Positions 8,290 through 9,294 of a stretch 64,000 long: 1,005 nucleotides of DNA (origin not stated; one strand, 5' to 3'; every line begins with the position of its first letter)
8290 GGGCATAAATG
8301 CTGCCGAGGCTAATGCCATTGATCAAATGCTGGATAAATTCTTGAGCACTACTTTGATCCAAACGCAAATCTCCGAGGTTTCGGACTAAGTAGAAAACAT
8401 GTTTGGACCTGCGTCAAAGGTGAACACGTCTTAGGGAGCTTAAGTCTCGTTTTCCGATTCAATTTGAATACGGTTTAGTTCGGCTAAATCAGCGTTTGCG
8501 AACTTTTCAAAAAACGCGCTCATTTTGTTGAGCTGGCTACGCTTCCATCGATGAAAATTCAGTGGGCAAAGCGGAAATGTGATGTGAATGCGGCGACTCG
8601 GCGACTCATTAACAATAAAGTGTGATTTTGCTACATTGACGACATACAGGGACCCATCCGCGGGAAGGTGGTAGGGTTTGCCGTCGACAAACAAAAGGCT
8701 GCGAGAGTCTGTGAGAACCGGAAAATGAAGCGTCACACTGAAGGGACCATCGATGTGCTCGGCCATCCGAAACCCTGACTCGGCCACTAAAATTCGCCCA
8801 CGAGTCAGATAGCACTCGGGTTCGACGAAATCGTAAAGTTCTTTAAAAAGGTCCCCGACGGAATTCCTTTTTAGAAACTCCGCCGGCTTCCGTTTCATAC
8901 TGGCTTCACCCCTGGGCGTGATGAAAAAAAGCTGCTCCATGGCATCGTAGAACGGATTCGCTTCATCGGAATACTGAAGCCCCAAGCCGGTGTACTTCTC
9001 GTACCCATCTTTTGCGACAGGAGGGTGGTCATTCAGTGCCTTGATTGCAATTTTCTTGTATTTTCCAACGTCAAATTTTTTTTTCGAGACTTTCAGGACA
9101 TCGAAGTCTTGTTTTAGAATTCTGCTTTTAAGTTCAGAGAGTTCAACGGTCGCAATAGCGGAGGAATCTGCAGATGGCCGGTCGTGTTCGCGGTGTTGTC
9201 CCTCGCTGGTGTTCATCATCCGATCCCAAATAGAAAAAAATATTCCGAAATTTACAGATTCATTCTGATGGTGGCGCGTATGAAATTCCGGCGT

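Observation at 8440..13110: Translationally coupled four-gene lipid-tailoring operon: two divergent desaturases, a B12-type radical SAM enzyme and a double-hydroxylase fusion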

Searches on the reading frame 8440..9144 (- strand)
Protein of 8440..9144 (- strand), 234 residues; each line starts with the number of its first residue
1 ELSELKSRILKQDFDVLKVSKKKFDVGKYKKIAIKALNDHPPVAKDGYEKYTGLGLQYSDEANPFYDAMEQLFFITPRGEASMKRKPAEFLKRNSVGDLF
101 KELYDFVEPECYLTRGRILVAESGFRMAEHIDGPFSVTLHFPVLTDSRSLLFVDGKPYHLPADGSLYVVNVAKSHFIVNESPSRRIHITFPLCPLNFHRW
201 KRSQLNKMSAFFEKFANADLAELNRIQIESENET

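Call 20: search_protein_families(library=pfam, proteins=[window:8440-9144:-], max_evalue=10)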
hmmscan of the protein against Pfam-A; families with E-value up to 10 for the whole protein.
window:8440-9144:- (234 aa): 1 family
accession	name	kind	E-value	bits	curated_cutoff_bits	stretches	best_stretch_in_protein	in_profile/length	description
PF05118.21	Asp_Arg_Hydrox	-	0.1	12.9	22.6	1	116-189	78-151/157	Aspartyl/Asparaginyl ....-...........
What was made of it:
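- On Aspartyl/asparaginyl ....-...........-like 2OG/Fe(II) oxygenases (PF05118): The score is 12.9 bits (E 0.1) against a cut-off of 22.6 (call 20).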

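Call 28: search_protein_representatives(protein=window:8440-9144:-)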
Query: 234 residues. Proteins with E-value up to 0.001 (for the whole library): 212; up to 1e-10: 49; up to 1e-30: 13. The best 150 are listed.
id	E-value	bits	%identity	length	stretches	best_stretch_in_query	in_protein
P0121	1.8e-153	524.9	100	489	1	1-234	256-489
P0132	1.0e-60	221.5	44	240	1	2-229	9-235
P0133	3.7e-53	196.8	46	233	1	10-216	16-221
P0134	1.1e-50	188.7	40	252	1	2-225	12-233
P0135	1.7e-48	181.5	43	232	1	4-214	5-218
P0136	1.0e-46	175.7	40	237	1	1-216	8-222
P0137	2.7e-43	164.5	41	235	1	3-206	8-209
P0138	9.8e-43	162.7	38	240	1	2-216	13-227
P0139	2.8e-42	161.2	40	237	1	3-215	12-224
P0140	8.4e-42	159.6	41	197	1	3-190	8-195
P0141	2.6e-40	154.8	39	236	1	1-212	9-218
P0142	4.7e-39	150.6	38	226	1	3-221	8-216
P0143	6.4e-35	137.1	40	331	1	2-219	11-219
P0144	4.3e-30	121.3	36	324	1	1-203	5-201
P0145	7.4e-29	117.3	33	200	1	2-190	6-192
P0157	2.7e-20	89.3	35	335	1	33-189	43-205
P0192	9.3e-08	48.2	33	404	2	102-192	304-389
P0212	1.6e-06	44.2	35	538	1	89-194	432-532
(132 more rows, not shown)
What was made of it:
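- The AspH-like family is very rare, with 212 proteins at E<=1e-3 among 1.84 billion representatives (call 28). The rSAM with AspH-like adjacency is far above chance, given the rarity of the AspH-like family (call 28).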

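Call 30: search_protein_families(library=pfam, alignment_id=A2, max_evalue=0.01)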
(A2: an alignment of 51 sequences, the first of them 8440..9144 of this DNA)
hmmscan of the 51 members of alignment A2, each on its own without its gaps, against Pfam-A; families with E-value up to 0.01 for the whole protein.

A. member 1, window:8440-9144:- (234 aa): 0 families

B. families by the number of members that match (of 51 scanned): 6 families
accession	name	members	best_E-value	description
PF05118.21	Asp_Arg_Hydrox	44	3.5e-11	Aspartyl/Asparaginyl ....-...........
PF07883.17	Cupin_2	1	0.00024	Cupin domain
PF01844.29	HNH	1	0.0017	HNH endonuclease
PF02311.25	AraC_binding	1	0.0035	AraC-like ligand binding domain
PF21563.3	Mcp40H-20_sensor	1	0.0046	Methyl-accepting chemotaxis sensory transducer, class 40H, sensor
PF09628.15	YvfG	1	0.0079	YvfG protein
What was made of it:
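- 8440..9144 (-): C-terminal half of the fusion protein (residues 256-489): AspH-like 2-oxoglutarate/Fe(II) oxygenase domain (HxD...H plus RxH). Pfam Asp_Arg_Hydrox scores only 12.9 bits for this sequence (call 20), but 44 of 51 homologues hit PF05118 (call 30).
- On Aspartyl/asparaginyl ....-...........-like 2OG/Fe(II) oxygenases (PF05118): 44 of 51 aligned homologues hit PF05118, best E 3.5e-11 (call 30).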

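Call 34: search_solved_structures(query=A2, max_evalue=1)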
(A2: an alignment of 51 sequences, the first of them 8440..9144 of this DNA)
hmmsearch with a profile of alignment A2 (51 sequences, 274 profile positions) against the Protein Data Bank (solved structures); distinct sequences matched with E-value up to 1: 4.
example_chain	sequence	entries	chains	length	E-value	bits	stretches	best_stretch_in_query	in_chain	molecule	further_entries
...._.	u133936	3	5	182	2.3e-23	86.4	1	27-198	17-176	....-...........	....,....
7v4o_B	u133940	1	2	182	1.6e-21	80.4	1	27-198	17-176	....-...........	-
7v4p_A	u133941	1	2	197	3.5e-21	79.3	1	27-198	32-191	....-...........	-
4p7w_A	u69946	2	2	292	2.3e-11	47.1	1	119-221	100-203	L-proline cis-4-hydroxylase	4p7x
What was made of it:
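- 8440..9144 (-): The family profile gives E 2.3e-23 (call 34).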

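Call 42: predict_structure(alignment_id=A2)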
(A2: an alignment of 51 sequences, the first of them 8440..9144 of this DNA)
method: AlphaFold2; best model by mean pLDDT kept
length: 234 residues; sequences in the alignment: 51
mean_pLDDT: 93.5   pTM: 0.90
mean pLDDT of the five models: 93.5, 93.3, 93.3, 93.0, 93.0
residues with pLDDT >= 90: 190; 70-90: 35; 50-70: 9; < 50: 0
segments of 3 or more residues with pLDDT < 50: none
pLDDT, mean of each block of 10 residues (from residue 1): 96 96 96 98 95 98 96 74 82 98 97 98 98 96 99 99 98 98 98 95 92 77 84 75
secondary structure, 60 per line:
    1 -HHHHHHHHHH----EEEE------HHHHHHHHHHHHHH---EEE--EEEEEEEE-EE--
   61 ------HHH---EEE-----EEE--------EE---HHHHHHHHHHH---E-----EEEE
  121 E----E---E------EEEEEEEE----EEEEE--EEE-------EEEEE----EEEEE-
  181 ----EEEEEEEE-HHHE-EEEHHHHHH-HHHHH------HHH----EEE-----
elements in order: H2-11 E16-19 H26-39 E43-45 E48-55 E73-75 E81-83 H97-107 E117-121 E137-144 E149-153 E156-158 E166-170 E175-179 E185-192 E199-201 H202-207 H209-213 E227-229
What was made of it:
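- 8440..9144 (-): AF2 pLDDT is 93.5 (call 42).
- On Aspartyl/asparaginyl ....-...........-like 2OG/Fe(II) oxygenases (PF05118): The AF2 model has pLDDT 93.5 (call 42).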

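Call 47: fold_search(model_id=the predicted structure, library=pdb)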
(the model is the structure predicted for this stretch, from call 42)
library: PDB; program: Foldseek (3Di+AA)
matches with E <= 10: 1831; with E <= 0.001: 352
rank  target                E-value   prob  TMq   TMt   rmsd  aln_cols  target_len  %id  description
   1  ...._A                3.9e-14  1.00  0.62  0.86   2.7       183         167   21  Unique non-heme hydroxylase in biosynthesis of nucleoside antibiotic pathway uncover mechanism of reaction (released 2022-02-23)
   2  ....                  5.0e-14  1.00  0.62  0.84   2.6       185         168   23  Unique non-heme hydroxylase in biosynthesis of nucleoside antibiotic pathway uncover mechanism of reaction (released 2022-02-23)
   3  7v4p_A                2.0e-13  1.00  0.60  0.82   2.6       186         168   21  Unique non-heme hydroxylase in biosynthesis of nucleoside antibiotic pathway uncover mechanism of reaction (released 2022-02-23)
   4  7v4o_A                5.1e-13  1.00  0.60  0.79   2.7       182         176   22  Unique non-heme hydroxylase in biosynthesis of nucleoside antibiotic pathway uncover mechanism of reaction (released 2022-02-23)
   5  4p7x                  4.4e-09  1.00  0.51  0.43  15.4       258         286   11  L-pipecolic acid-bound L-proline cis-4-hydroxylase (released 2014-09-17)
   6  4p7w                  6.8e-09  1.00  0.52  0.45  15.7       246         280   11  L-proline-bound L-proline cis-4-hydroxylase (released 2014-09-17)
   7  5apa                  4.1e-07  1.00  0.47  0.55   5.7       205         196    8  Crystal structure of human aspartate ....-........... isoform a (released 2015-09-23)
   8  6n1f_A                2.3e-06  1.00  0.45  0.50   6.6       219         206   12  Crystal structure of Oxidoreductase, 2OG-Fe(II) oxygenase family, from Burkholderia pseudomallei (released 2018-12-19)
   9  6yyu                  3.3e-06  1.00  0.48  0.27   3.4       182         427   10  Aspartyl/Asparaginyl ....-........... (AspH) oxygenase and TPR domains in complex with manganese and 2-oxoglutarate (released 2021-03-17)
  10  6yyy_A                4.0e-06  1.00  0.46  0.27   3.5       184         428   11  Aspartyl/Asparaginyl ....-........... (AspH) oxygenase and TPR domains in complex with manganese, 4,4-dimethyl-2-oxogl (released 2021-03-17)
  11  6n1f_B                4.0e-06  1.00  0.41  0.45   7.9       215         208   13  Crystal structure of Oxidoreductase, 2OG-Fe(II) oxygenase family, from Burkholderia pseudomallei (released 2018-12-19)
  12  6n1f_C                4.5e-06  1.00  0.48  0.53   6.4       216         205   12  Crystal structure of Oxidoreductase, 2OG-Fe(II) oxygenase family, from Burkholderia pseudomallei (released 2018-12-19)
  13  1e5r_B                4.8e-06  1.00  0.51  0.46   3.4       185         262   11  Proline 3-hydroxylase (type II) -apo form (released 2001-07-26)
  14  1e5r_A                5.4e-06  1.00  0.49  0.45   6.0       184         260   12  Proline 3-hydroxylase (type II) -apo form (released 2001-07-26)
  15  1e5s_B                6.1e-06  1.00  0.51  0.49  12.5       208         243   12  Proline 3-hydroxylase (type II) - Iron form (released 2001-07-26)
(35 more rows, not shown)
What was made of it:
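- On Aspartyl/asparaginyl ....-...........-like 2OG/Fe(II) oxygenases (PF05118): Foldseek hits are Cpz10, proline hydroxylases and human AspH (call 47).
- The closest AspH-like structure is a small-molecule enzyme (call 47).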

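Call 78: search_protein_families(library=ncbifam, proteins=[window:8440-9144:-], max_evalue=0.01)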
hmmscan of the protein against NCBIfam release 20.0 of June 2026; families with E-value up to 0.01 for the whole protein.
window:8440-9144:- (234 aa): 0 families

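Call 82: search_solved_structures(query=window:8440-9144:-, max_evalue=10, show_alignments=2)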
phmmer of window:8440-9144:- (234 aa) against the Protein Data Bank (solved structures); distinct sequences matched with E-value up to 10: 3.
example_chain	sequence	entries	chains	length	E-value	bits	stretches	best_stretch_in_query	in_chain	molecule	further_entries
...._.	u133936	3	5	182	2.6e-06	30.4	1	24-190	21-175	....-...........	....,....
7v4p_A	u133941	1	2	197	1.1e-05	28.4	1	24-190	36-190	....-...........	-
7v4o_B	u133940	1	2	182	1.8e-05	27.7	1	24-190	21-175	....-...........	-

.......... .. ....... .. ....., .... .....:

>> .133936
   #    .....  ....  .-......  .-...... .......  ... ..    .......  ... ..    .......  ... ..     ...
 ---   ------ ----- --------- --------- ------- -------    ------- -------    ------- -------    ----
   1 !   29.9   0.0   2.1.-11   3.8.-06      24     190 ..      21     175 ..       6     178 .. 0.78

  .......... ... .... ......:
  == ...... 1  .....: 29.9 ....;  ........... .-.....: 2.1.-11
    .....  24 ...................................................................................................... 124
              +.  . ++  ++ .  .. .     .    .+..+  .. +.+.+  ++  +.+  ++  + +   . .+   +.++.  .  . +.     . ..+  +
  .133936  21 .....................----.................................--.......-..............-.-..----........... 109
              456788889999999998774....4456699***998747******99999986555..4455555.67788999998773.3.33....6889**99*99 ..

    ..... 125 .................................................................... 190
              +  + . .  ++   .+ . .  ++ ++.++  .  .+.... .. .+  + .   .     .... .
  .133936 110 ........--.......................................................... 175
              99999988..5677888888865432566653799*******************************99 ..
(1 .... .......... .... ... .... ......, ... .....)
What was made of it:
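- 8440..9144 (-): Foldseek top hit is Cpz10 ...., E 3.9e-14, TM 0.86 on the target (call 47). phmmer to Cpz10 gives E 2.6e-6 with aligned catalytic residues (call 82).
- On Aspartyl/asparaginyl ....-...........-like 2OG/Fe(II) oxygenases (PF05118): Residue-level alignment to Cpz10 was obtained (call 82).
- Closest known: Cpz10, the non-heme Fe/2-oxoglutarate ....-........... of caprazamycin biosynthesis. Same: The match has the same small AspH-like cupin core, and H-x-D...H and R-x-H residues align (calls 34, 47, 82).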

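Call 84: search_protein_families(library=phrogs, proteins=[window:8440-9144:-], max_evalue=0.001)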
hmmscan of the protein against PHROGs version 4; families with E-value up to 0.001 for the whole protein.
window:8440-9144:- (234 aa): 0 families

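Call 90: search_dna_similar(query=window:8440-9144:-, collection=phages, mode=protein, max_rows=15, max_evalue=0.001)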
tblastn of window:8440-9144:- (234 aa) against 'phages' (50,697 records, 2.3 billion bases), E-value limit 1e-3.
No match.

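Call 100: search_protein_families(library=pfam, proteins=[P0212, P0192, P0143, P0157], max_evalue=0.1)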
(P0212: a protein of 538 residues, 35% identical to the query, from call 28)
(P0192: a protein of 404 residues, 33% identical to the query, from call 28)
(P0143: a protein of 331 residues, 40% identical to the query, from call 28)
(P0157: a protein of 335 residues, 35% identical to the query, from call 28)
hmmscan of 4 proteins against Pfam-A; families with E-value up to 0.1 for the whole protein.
P0212 (538 aa): 4 families
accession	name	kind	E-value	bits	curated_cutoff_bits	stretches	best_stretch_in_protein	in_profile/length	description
PF12965.13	DUF3854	-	1.7e-22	80.2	23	1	138-246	13-129/130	Domain of unknown function (DUF3854)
PF08706.16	D5_N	-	3.7e-21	76.4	22.4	1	279-402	8-144/145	D5 N terminal like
PF05118.21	Asp_Arg_Hydrox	-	5.4e-07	30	22.6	1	450-530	70-152/157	Aspartyl/Asparaginyl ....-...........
PF06480.20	FtsH_ext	-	0.029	15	25.5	0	419-446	20-47/103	FtsH Extracellular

P0192 (404 aa): 2 families
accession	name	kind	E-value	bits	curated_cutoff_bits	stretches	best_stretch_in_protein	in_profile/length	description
PF05118.21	Asp_Arg_Hydrox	-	2.8e-19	69.9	22.6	2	109-187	75-154/157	Aspartyl/Asparaginyl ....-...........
PF07883.17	Cupin_2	-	0.00094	19.3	27.2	0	150-183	34-66/70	Cupin domain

P0143 (331 aa): 3 families
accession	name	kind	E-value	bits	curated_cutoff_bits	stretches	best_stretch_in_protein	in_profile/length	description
PF05118.21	Asp_Arg_Hydrox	-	3.5e-05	24.1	22.6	1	107-188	64-152/157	Aspartyl/Asparaginyl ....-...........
PF09628.15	YvfG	-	0.0079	17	25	0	260-281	11-32/67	YvfG protein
PF07883.17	Cupin_2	-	0.073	13.2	27.2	0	149-181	31-62/70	Cupin domain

P0157 (335 aa): 1 family
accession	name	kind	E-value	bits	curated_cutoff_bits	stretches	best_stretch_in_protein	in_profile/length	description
PF05118.21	Asp_Arg_Hydrox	-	8.7e-05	22.9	22.6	1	145-203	91-149/157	Aspartyl/Asparaginyl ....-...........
